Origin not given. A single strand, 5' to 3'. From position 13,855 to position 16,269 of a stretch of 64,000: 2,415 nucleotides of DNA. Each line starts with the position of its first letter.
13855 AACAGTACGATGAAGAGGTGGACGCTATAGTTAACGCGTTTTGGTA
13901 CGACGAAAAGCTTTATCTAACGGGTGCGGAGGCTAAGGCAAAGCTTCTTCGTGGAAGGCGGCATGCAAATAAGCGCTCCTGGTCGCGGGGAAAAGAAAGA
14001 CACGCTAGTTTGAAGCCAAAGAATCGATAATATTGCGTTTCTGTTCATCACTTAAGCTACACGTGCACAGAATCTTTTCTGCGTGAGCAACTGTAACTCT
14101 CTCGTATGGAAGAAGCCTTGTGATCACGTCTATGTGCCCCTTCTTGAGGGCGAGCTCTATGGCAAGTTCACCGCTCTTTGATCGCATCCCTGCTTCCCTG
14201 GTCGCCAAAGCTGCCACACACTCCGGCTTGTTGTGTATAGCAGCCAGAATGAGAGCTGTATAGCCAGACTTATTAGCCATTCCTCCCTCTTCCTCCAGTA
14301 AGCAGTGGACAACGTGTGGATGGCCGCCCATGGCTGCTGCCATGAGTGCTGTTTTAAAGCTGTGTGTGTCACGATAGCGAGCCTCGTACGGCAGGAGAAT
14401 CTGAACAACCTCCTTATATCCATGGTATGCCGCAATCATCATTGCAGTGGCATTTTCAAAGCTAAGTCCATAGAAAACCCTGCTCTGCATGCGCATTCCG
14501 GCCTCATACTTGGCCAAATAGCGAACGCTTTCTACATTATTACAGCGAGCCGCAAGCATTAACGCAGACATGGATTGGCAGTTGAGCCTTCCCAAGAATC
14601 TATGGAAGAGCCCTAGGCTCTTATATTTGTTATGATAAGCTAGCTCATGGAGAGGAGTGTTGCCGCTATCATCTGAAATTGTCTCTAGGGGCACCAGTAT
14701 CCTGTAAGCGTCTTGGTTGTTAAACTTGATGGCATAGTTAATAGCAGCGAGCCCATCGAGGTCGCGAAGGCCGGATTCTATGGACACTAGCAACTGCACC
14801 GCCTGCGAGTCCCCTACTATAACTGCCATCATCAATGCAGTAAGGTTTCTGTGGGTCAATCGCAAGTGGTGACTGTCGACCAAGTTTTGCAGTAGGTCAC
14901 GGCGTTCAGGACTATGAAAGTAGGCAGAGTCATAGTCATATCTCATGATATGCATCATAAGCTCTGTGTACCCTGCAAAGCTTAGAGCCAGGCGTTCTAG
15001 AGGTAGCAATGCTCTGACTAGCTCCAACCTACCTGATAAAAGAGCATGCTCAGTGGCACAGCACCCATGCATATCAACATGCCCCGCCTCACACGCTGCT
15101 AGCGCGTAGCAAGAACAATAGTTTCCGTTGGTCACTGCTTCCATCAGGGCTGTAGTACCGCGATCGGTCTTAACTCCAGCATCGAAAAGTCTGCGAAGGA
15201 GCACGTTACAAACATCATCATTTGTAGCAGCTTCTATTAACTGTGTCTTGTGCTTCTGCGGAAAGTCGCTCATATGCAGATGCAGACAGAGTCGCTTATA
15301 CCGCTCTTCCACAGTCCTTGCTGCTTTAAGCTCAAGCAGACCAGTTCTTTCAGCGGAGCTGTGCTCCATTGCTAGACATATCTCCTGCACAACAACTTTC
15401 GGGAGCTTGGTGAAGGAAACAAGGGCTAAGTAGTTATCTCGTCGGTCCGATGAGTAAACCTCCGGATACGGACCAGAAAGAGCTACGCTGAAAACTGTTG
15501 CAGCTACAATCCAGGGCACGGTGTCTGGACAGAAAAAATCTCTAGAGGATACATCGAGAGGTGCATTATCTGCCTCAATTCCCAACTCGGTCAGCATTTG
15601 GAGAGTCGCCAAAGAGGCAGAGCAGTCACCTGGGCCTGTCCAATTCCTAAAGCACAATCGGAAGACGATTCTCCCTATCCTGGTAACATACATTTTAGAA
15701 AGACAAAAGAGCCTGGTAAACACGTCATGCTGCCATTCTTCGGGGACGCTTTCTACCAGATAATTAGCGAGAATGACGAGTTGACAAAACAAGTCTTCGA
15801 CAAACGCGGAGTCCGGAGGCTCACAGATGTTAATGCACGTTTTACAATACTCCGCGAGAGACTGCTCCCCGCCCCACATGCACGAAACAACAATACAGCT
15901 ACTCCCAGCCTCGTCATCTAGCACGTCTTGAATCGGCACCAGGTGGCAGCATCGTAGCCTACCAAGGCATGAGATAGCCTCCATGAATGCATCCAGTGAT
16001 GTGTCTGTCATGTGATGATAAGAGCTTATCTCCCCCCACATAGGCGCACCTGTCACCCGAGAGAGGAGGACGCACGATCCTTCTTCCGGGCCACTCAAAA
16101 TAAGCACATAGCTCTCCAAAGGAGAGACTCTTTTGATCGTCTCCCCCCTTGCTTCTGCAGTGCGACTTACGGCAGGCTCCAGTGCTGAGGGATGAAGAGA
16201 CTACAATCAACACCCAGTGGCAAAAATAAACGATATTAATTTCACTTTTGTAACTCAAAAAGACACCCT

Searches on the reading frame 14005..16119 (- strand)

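Call 48: search_protein_families(library=pfam, max_evalue=0.001, proteins=[window:14005-16119:-])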
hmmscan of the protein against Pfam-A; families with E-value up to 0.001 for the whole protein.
window:14005-16119:- (704 aa): 6 families
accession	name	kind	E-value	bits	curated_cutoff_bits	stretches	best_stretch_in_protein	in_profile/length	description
PF12796.13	Ank_2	-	1.7e-52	176.3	27.3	6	560-642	1-83/90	Ankyrin repeats (3 copies)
PF00023.36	Ank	-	5.7e-20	70.7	21.1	0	590-615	4-26/33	Ankyrin repeat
PF13637.12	Ank_4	-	2e-19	69.7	22.7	1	562-608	3-50/50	Ankyrin repeats (many copies)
PF13606.12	Ank_3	-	2e-17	61.7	22.3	0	517-539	3-25/30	Ankyrin repeat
PF13857.12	Ank_5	-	2.2e-17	63.4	27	0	555-592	15-53/56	Ankyrin repeats (many copies)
PF24521.3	Ank_KRIT1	-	0.00033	20.8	80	0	561-611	23-69/149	KRIT1 ankyrin-repeats domain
